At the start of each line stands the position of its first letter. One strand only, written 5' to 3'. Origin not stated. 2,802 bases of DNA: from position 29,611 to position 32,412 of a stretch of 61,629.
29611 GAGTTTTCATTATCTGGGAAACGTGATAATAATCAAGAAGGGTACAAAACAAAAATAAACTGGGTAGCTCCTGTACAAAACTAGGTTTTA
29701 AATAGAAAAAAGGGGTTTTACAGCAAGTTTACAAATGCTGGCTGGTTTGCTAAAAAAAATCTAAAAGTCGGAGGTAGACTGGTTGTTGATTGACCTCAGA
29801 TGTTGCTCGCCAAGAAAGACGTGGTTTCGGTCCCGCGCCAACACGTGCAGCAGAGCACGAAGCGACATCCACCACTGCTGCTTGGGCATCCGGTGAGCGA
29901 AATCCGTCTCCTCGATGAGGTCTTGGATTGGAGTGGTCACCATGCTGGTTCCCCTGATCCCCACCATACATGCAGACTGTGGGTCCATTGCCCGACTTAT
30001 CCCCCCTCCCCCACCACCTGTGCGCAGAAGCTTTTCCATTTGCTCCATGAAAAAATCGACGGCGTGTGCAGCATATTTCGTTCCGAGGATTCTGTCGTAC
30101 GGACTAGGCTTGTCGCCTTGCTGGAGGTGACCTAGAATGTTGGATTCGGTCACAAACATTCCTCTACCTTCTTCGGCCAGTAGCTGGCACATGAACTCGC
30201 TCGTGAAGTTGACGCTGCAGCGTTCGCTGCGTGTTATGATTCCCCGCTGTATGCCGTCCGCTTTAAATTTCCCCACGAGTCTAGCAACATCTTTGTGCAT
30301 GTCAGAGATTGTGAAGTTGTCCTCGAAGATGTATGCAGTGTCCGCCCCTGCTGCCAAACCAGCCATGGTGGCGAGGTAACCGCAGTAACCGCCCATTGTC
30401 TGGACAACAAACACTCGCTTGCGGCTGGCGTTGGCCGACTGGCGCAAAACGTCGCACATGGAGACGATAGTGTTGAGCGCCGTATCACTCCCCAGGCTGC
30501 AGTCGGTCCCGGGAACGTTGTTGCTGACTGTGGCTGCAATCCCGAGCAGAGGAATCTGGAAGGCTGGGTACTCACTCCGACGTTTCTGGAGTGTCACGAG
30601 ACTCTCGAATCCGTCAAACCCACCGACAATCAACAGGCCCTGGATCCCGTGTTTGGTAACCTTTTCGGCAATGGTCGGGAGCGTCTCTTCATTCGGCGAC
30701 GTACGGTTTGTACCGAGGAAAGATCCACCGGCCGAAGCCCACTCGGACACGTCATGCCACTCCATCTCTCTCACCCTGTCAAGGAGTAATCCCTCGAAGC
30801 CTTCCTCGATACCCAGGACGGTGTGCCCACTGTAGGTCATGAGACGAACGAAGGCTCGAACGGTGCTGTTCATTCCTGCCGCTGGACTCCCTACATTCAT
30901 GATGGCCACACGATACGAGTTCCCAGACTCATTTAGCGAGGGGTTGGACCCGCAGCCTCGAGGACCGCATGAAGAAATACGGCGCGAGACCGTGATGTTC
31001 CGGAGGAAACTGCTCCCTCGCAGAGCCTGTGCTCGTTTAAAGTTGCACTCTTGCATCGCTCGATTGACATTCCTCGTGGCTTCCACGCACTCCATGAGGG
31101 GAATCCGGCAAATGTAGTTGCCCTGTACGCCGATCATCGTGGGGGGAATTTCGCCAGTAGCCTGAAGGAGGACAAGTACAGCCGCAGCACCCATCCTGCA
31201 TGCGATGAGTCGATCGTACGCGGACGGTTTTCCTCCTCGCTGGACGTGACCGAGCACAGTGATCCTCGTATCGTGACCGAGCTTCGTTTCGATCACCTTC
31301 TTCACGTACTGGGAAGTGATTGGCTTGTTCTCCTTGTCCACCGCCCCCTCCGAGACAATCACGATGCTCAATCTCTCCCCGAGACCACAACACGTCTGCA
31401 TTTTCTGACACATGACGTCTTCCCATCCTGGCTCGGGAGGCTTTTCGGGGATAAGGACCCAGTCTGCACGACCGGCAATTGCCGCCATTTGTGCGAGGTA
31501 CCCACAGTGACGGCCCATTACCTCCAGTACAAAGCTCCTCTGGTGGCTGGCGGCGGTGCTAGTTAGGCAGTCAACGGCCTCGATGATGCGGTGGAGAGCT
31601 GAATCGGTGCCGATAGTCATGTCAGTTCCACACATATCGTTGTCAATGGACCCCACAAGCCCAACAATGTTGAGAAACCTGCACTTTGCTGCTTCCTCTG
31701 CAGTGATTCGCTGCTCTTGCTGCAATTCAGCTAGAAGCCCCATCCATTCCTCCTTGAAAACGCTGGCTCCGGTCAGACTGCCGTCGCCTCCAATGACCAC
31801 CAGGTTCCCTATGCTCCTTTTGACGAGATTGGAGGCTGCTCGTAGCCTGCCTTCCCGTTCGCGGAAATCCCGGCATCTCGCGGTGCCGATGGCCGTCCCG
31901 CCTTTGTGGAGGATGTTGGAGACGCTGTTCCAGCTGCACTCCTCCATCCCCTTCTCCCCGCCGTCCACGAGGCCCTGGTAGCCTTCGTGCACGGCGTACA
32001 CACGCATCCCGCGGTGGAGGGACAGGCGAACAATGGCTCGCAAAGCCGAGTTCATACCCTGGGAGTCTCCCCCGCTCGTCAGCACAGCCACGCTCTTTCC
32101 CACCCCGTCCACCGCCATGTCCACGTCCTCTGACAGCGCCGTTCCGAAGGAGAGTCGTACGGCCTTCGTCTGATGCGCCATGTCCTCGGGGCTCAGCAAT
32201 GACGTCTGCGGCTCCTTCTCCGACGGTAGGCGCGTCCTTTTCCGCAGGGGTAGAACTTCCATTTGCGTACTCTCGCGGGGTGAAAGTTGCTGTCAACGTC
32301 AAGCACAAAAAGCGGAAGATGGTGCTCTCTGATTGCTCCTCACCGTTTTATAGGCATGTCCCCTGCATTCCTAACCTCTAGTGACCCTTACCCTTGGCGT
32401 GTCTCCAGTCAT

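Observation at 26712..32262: Convergent pair of intronless phosphofructokinase genes sharing a ~135-bp near-identical tract (gene conversion signature)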

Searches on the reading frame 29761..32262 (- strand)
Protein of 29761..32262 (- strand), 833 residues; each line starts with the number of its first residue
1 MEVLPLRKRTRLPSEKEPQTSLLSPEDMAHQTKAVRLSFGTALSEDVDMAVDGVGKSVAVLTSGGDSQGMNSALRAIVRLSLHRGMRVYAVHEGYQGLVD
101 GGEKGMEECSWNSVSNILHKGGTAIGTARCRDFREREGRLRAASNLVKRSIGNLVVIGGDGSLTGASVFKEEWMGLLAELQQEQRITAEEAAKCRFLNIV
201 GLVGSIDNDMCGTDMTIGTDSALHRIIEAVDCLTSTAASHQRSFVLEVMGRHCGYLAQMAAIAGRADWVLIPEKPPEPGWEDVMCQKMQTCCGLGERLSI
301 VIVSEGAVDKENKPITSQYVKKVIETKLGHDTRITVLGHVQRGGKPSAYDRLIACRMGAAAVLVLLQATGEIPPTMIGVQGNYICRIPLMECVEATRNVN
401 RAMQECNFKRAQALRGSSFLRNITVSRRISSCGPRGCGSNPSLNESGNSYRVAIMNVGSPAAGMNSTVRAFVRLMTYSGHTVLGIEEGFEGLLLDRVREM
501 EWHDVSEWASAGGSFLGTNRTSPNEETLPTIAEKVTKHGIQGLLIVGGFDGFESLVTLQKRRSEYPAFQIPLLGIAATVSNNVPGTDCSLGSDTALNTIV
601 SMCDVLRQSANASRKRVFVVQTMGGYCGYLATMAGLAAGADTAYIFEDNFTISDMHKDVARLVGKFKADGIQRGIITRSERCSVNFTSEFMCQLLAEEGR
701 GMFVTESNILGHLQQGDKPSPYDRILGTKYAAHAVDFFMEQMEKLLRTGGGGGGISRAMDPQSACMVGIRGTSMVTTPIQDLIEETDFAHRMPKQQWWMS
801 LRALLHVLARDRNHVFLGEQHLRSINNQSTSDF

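Call 6: search_protein_families(library=pfam, proteins=[window:29761-32262:-])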
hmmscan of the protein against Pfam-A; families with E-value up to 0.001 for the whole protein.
window:29761-32262:- (833 aa): 1 family
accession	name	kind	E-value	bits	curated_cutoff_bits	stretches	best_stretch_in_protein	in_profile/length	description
PF00365.25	PFK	-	9.6e-190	629.2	30.9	2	58-363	2-275/277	Phosphofructokinase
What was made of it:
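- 29761..32262 (-): PFK-B: single-exon, animal-type 6-phosphofructokinase, 833 aa (deposited as Geodia barretti CAI8020741.1), convergent with PFK-A. Two PF00365 domains (call 6).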

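Call 7: find_homologous_proteins(query=window:29761-32262:-, max_evalue=1e-50)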
Query window:29761-32262:- (833 aa): 8000 proteins with E <= 1e-50 among 8000 candidates; the best 120 are listed.
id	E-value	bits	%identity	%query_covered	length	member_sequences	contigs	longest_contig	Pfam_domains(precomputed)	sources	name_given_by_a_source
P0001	0.0e+0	1807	96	99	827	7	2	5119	PF00365.26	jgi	jgi:6-phosphofructokinase 1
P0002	0.0e+0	1694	90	99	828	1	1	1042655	PF00365.26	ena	-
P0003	0.0e+0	1607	88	96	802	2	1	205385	PF00365.26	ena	-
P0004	0.0e+0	1548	83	99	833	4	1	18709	PF00365.26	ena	-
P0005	0.0e+0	1528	81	99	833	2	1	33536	PF00365.26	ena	-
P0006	0.0e+0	1526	82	99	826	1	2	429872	PF00365.26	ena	-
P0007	0.0e+0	1515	81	99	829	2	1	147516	PF00365.26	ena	-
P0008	0.0e+0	1508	81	99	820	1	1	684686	PF00365.26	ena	-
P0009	0.0e+0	1500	81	99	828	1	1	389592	PF00365.26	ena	-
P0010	0.0e+0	1494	80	99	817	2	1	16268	PF00365.26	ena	-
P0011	0.0e+0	1446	77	99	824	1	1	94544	PF00365.26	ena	-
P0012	0.0e+0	1445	77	99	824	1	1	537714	PF00365.26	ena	-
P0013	0.0e+0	1432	78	96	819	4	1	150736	PF00365.26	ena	-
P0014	0.0e+0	1376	75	96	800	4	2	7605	PF00365.26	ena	-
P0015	0.0e+0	1320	72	96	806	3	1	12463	PF00365.26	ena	-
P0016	0.0e+0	1298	70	98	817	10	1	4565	PF00365.26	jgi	jgi:6-phosphofructokinase 1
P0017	0.0e+0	1285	71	96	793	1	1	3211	PF00365.26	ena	-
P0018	0.0e+0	1224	67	96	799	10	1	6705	PF00365.26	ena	-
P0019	0.0e+0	1222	67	95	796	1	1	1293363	PF00365.26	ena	-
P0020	0.0e+0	1215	67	94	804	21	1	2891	PF00365.26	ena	-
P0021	0.0e+0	1215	67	94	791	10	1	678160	PF00365.26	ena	-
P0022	0.0e+0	1203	67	95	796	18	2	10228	PF00365.26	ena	-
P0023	0.0e+0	1194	69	91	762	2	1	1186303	PF00365.26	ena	-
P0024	0.0e+0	1192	66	94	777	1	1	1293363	PF00365.26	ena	-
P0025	0.0e+0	1182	67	94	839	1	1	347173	PF00365.26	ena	-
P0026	0.0e+0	1175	67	90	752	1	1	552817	PF00365.26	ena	-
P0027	0.0e+0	1172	67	90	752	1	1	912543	PF00365.26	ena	-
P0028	0.0e+0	1162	65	94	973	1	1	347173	PF00365.26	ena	-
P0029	0.0e+0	1144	65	93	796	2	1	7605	PF00365.26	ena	-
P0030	0.0e+0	1143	62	97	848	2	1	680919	PF00365.26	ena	-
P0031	0.0e+0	1142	64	94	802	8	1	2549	PF00365.26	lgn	-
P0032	0.0e+0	1135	65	93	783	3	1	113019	PF00365.26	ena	-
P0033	0.0e+0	1133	60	99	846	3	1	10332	PF00365.26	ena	-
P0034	0.0e+0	1132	63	95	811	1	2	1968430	PF00365.26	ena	-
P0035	0.0e+0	1131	65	90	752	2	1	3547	PF00365.26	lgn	-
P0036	0.0e+0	1130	64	92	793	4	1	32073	PF00365.26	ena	-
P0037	0.0e+0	1129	64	92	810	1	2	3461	PF00365.26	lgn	-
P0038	0.0e+0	1128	64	92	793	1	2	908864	PF00365.26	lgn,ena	-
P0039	0.0e+0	1128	66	90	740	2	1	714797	PF00365.26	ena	-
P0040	0.0e+0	1127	62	97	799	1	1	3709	PF00365.26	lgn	-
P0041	0.0e+0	1127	65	94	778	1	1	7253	PF00365.26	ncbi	-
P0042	0.0e+0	1127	65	92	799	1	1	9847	PF00365.26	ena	-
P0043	0.0e+0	1125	63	92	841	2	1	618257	PF00365.26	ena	-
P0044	0.0e+0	1125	64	92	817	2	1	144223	PF00365.26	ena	-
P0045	0.0e+0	1124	63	93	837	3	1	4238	PF00365.26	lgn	-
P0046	0.0e+0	1123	63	95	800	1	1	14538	PF00365.26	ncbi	-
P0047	0.0e+0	1123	64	92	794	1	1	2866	PF00365.26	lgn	-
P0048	0.0e+0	1121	64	92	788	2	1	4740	PF00365.26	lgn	-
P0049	0.0e+0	1118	62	97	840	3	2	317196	PF00365.26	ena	-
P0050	0.0e+0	1115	64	92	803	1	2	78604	PF00365.26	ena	-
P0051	0.0e+0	1114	62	96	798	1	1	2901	PF00365.26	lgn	-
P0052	0.0e+0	1114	62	93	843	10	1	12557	PF00365.26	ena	-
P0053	0.0e+0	1113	62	93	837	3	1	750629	PF00365.26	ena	-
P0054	0.0e+0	1113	64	94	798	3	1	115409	PF00365.26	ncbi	-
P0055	0.0e+0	1113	64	92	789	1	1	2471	PF00365.26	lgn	-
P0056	0.0e+0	1113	64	90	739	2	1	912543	PF00365.26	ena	-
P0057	0.0e+0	1111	62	96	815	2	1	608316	PF00365.26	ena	-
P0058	0.0e+0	1111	62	95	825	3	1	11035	PF00365.26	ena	-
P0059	0.0e+0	1110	63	92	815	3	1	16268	PF00365.26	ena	-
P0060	0.0e+0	1108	61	93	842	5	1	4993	PF00365.26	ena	-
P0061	0.0e+0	1103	61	98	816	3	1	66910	PF00365.26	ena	-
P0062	0.0e+0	1102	63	94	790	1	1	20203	PF00365.26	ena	-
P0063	0.0e+0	1102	62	95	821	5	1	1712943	PF00365.26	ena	-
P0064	0.0e+0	1100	63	93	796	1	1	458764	PF00365.26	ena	-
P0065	0.0e+0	1098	63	92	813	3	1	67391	PF00365.26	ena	-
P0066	0.0e+0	1098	62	92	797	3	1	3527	PF00365.26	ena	-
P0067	0.0e+0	1094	62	92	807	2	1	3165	PF00365.26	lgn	-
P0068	0.0e+0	1093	63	92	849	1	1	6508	PF00365.26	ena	-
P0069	0.0e+0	1093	62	92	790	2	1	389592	PF00365.26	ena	-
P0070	0.0e+0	1091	62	95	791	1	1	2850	PF00365.26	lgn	-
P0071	0.0e+0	1089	63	94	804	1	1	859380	PF00365.26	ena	-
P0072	0.0e+0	1085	64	91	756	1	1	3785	PF00365.26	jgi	jgi:6-phosphofructokinase 1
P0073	0.0e+0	1085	59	95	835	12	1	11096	PF00365.26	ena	-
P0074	0.0e+0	1084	62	92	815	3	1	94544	PF00365.26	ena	-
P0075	0.0e+0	1082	61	95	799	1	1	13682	PF00365.26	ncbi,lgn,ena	-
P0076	0.0e+0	1081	63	90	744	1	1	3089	PF00365.26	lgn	-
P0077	0.0e+0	1078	62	92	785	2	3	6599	PF00365.26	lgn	-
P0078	0.0e+0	1068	61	95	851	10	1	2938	PF00365.26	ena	-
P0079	0.0e+0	1067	63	92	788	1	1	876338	PF00365.26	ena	-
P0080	0.0e+0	1064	62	91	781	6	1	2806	PF00365.26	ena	-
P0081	0.0e+0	1062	61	93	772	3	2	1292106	PF00365.26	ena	-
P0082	0.0e+0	1054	59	92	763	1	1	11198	PF00365.26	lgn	-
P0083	0.0e+0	1048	59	93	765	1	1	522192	PF00365.26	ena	-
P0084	0.0e+0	1042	59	92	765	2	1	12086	PF00365.26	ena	-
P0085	0.0e+0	1042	59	96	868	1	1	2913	PF00365.26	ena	-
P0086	0.0e+0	1038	59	92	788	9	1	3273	PF00365.26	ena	-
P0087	0.0e+0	1028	58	92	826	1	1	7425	PF00365.26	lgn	-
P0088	0.0e+0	1028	57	94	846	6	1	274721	PF00365.26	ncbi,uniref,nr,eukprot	ncbi:PREDICTED: ATP-dependent 6-phosphofructokinase, muscle type-like [Amphimedon queenslandica]|uni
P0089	0.0e+0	1018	58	96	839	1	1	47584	PF00365.26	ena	-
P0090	0.0e+0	1014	60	92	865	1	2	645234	PF00365.26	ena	-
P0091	0.0e+0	1012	58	92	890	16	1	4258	PF00365.26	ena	-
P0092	3.1e-297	1006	57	92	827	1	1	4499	PF00365.26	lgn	-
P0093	1.5e-296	1004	56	96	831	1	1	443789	PF00365.26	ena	-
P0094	1.1e-295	1001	56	93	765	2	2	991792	PF00365.26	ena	-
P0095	9.3e-289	978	57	91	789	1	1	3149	PF00365.26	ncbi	-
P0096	6.5e-288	975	55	94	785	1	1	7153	PF00365.26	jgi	-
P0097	1.2e-285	968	57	91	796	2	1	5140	PF00365.26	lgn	-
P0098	3.8e-285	966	57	91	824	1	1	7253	PF00365.26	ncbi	-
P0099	7.8e-282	955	55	93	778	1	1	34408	PF00365.26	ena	-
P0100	9.7e-282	955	55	93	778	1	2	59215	PF00365.26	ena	-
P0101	1.1e-280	951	48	91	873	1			PF00365.26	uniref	uniref:ATP-dependent 6-phosphofructokinase n=1 Tax=Sparus aurata TaxID=8175 RepID=A0A671Z0U7_SPAAU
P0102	4.6e-280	949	48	91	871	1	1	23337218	PF00365.26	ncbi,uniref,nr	ncbi:hypothetical protein L3Q82_017953 [Scortum barcoo]|uniref:Uncharacterized protein n=1 Tax=Scort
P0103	9.3e-280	948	48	91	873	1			PF00365.26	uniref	uniref:ATP-dependent 6-phosphofructokinase n=2 Tax=Nothobranchius TaxID=28779 RepID=A0A8C6PQL4_NOTFU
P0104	2.6e-279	947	54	93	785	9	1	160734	PF00365.26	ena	-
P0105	5.7e-279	946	48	91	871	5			PF00365.26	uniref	uniref:ATP-dependent 6-phosphofructokinase n=1 Tax=Scophthalmus maximus TaxID=52904 RepID=A0A8D3BZ82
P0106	8.3e-279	945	51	91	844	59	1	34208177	PF00365.26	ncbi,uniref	ncbi:ATP-dependent 6-phosphofructokinase, platelet type isoform X3 [Thunnus thynnus]|uniref:ATP-depe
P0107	1.3e-278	944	51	91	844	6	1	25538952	PF00365.26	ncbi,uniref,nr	ncbi:ATP-dependent 6-phosphofructokinase, platelet type isoform X6 [Lates calcarifer]|uniref:ATP-dep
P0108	3.1e-278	943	48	91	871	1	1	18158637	PF00365.26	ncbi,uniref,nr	ncbi:unnamed protein product [Menidia menidia]|uniref:ATP-dependent 6-phosphofructokinase n=1 Tax=Me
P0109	6.4e-278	942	48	91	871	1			PF00365.26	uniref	uniref:ATP-dependent 6-phosphofructokinase n=1 Tax=Lates calcarifer TaxID=8187 RepID=A0A4W6G9Q4_LATC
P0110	7.7e-278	942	50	91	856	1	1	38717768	PF00365.26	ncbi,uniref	ncbi:ATP-dependent 6-phosphofructokinase, platelet type isoform X1 [Maylandia zebra]|uniref:ATP-depe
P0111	7.9e-278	942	50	91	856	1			PF00365.26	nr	nr:ATP-dependent 6-phosphofructokinase, platelet type isoform X1 [Maylandia zebra]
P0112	1.4e-277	941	50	91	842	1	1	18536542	PF00365.26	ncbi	ncbi:ATP-dependent 6-phosphofructokinase, platelet type-like isoform X3 [Stigmatopora argus]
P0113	1.7e-277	941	50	91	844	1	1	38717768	PF00365.26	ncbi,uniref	ncbi:ATP-dependent 6-phosphofructokinase, platelet type isoform X3 [Maylandia zebra]|uniref:ATP-depe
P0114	1.7e-277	941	50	91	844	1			PF00365.26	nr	nr:ATP-dependent 6-phosphofructokinase, platelet type isoform X3 [Maylandia zebra]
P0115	3.0e-277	940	50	91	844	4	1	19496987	PF00365.26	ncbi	ncbi:ATP-dependent 6-phosphofructokinase, platelet type-like isoform 3-T3 [Synchiropus picturatus]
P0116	3.0e-277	940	50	91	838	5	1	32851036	PF00365.26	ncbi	ncbi:ATP-dependent 6-phosphofructokinase, platelet type isoform 8-T8 [Synchiropus picturatus]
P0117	4.4e-277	939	55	92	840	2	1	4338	PF00365.26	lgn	-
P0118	4.9e-277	939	54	92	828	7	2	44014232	PF00365.26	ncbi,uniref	ncbi:ATP-dependent 6-phosphofructokinase, muscle type-like isoform X6 [Ptychodera flava]|uniref:ATP-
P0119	5.9e-277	939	50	91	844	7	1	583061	PF00365.26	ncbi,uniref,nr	ncbi:ATP-dependent 6-phosphofructokinase, platelet type-like isoform X2 [Neolamprologus brichardi]|u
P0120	7.7e-277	939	47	91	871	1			PF00365.26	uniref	uniref:ATP-dependent 6-phosphofructokinase n=1 Tax=Knipowitschia caucasica TaxID=637954 RepID=A0AAV2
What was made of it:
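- On Horizontally acquired gene: The closest named proteins are animal: Amphimedon 57%, Ptychodera 54%, teleosts 47-51% (call 7).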

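Call 8: find_encoding_contigs(protein=P0002, flank=10000, max_places=2)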
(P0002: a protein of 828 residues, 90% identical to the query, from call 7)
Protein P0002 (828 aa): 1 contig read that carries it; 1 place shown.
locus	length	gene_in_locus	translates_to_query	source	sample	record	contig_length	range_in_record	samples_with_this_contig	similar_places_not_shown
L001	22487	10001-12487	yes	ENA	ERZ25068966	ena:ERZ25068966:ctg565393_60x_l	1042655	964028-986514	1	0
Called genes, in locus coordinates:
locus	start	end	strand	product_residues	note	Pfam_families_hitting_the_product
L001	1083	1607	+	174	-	-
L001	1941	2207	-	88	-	-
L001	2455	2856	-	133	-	-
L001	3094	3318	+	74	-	-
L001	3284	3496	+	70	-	-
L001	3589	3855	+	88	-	-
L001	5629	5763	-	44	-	-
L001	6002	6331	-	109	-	-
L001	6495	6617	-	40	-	-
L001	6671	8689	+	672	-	PF00041:fn3 (weak)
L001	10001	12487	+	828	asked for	PF00365:PFK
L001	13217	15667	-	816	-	PF00365:PFK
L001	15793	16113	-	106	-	PF00531:Death (weak)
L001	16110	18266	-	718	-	-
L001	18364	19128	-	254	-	PF00069:Pkinase, PF07714:PK_Tyr_Ser-Thr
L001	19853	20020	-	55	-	-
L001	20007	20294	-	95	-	PF14604:SH3_9 (weak)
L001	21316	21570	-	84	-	-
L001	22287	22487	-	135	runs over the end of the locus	PF00957:Synaptobrevin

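Call 9: find_encoding_contigs(protein=P0003, flank=10000, max_places=2)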
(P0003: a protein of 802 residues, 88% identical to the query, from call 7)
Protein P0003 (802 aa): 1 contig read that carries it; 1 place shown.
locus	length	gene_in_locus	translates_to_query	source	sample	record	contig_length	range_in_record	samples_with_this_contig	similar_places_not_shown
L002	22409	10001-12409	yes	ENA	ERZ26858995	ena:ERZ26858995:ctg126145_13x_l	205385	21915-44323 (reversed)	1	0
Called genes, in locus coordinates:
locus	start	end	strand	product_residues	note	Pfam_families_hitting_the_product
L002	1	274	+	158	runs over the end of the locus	-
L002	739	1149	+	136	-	-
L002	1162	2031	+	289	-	PF13639:zf-RING_2 (weak), PF00097:zf-C3HC4 (weak), PF13445:zf-RING_UBOX, PF14634:zf-RING_5 (weak)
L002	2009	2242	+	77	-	-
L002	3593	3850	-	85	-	-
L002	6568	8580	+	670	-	PF00041:fn3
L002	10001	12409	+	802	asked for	PF00365:PFK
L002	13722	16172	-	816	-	PF00365:PFK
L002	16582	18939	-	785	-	-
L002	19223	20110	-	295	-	PF00069:Pkinase, PF07714:PK_Tyr_Ser-Thr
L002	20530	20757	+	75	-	-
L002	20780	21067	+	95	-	-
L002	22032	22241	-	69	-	-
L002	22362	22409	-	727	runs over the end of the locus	-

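Call 10: find_encoding_contigs(protein=P0001, flank=10000, max_places=3)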
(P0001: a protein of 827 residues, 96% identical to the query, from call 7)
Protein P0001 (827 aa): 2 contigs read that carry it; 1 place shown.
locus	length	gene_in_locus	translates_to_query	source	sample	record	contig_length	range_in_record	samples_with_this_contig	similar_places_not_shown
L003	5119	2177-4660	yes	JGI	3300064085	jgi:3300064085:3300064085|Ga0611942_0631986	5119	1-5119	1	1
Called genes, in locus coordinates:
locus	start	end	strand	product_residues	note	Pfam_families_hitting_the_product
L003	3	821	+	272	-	?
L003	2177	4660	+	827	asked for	PF00365:PFK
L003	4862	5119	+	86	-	?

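Call 11: find_encoding_contigs(protein=P0004, flank=10000, max_places=1)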
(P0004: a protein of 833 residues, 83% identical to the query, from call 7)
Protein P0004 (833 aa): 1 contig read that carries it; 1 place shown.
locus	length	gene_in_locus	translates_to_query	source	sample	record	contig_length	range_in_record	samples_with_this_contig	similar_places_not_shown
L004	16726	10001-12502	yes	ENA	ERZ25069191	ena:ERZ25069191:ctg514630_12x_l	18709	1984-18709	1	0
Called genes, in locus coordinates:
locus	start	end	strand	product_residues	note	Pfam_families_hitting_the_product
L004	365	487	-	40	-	-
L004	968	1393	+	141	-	PF00041:fn3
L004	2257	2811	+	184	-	-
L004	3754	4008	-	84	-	-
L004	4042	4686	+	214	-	-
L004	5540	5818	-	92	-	-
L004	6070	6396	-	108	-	-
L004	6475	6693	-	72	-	-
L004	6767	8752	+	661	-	PF00041:fn3 (weak)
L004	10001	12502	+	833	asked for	PF00365:PFK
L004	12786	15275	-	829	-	PF00365:PFK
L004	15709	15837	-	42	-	-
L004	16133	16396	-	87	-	-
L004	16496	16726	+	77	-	?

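Call 12: find_encoding_contigs(protein=P0009, flank=10000, max_places=1)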
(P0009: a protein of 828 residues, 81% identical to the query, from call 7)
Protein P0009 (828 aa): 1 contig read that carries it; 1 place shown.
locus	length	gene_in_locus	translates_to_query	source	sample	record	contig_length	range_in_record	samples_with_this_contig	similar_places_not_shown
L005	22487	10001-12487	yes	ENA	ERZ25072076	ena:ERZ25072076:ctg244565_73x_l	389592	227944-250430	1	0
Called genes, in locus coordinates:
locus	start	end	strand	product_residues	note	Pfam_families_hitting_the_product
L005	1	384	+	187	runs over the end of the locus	PF00041:fn3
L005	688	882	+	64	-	-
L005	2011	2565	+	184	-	-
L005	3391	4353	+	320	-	PF00097:zf-C3HC4 (weak), PF13445:zf-RING_UBOX, PF13639:zf-RING_2 (weak), PF14634:zf-RING_5 (weak)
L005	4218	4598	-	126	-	-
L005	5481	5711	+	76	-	-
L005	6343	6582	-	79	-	-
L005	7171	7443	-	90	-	-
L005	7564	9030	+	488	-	-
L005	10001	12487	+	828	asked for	PF00365:PFK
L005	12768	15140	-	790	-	PF00365:PFK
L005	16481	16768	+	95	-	-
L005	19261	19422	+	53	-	-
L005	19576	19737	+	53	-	-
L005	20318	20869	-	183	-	PF00957:Synaptobrevin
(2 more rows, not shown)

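Call 13: find_encoding_contigs(protein=P0011, flank=10000, max_places=1)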
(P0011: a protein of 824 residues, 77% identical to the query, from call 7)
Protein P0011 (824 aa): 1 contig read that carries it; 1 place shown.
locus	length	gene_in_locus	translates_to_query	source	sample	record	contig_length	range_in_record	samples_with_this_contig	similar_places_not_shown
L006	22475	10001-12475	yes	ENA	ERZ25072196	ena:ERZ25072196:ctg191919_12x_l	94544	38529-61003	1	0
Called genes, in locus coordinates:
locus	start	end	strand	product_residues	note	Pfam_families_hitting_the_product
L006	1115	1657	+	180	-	PF00041:fn3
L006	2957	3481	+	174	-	-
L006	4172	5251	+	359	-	-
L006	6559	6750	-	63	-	-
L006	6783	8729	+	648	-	PF00041:fn3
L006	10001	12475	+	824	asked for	PF00365:PFK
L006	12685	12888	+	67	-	-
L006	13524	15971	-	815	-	PF00365:PFK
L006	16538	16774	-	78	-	-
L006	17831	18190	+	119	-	-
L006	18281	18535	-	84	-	-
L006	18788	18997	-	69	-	-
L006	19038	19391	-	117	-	-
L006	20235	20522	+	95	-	-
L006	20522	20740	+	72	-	-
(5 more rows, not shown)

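Call 14: find_encoding_contigs(protein=P0019, flank=10000, max_places=1)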
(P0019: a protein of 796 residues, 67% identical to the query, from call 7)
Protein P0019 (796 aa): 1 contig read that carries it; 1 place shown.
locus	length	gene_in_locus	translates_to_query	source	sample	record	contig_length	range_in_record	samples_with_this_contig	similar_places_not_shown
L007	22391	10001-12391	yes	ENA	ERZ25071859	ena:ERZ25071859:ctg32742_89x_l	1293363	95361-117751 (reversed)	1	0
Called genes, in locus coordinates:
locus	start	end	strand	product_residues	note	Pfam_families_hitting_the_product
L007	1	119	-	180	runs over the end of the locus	-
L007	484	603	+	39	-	-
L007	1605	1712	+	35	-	-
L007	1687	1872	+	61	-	-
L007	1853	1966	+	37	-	-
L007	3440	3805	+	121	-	-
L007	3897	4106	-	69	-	-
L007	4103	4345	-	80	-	-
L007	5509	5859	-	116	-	-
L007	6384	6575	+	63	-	-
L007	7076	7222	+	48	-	-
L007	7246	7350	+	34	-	-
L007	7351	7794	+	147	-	-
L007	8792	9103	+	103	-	PF10034:Dpy19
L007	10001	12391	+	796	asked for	PF00365:PFK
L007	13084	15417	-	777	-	PF00365:PFK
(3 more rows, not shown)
